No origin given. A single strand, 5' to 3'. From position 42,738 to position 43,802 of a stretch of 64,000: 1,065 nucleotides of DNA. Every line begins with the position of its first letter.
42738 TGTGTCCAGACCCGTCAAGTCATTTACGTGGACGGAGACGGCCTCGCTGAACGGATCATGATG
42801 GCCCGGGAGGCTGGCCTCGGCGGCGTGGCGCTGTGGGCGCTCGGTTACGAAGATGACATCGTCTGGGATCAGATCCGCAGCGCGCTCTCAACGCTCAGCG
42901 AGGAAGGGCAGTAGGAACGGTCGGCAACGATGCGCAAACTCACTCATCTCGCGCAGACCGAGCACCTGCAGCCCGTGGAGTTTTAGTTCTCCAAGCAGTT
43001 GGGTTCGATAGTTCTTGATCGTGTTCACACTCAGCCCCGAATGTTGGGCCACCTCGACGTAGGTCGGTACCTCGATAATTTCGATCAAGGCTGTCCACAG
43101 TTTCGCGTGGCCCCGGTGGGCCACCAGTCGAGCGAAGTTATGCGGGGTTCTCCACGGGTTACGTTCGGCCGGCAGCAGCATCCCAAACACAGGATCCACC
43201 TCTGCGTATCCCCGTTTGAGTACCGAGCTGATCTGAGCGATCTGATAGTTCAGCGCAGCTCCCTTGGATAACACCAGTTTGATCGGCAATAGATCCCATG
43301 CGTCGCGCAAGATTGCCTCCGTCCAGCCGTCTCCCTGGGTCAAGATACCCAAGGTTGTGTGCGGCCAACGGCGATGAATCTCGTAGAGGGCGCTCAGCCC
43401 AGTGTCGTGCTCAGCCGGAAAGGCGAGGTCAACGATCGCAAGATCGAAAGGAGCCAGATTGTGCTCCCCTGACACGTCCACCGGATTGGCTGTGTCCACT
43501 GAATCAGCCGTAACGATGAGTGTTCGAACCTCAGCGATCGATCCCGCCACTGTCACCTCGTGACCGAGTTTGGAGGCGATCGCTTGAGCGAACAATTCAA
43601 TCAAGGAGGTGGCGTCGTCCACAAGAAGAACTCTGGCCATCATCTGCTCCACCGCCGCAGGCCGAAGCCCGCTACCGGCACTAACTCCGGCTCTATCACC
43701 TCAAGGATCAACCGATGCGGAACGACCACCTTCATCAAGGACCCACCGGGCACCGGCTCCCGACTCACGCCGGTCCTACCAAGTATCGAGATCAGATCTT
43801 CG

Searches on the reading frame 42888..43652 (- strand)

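Call 45: search_protein_families(library=pfam, proteins=[window:42888-43652:-], max_evalue=0.001)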
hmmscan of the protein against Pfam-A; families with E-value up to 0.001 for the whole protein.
window:42888-43652:- (254 aa): 1 family
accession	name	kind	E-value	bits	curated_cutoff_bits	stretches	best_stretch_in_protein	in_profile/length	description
PF00072.30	Response_reg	-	0.00012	22.6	30.2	0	8-107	1-79/111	Response regulator receiver domain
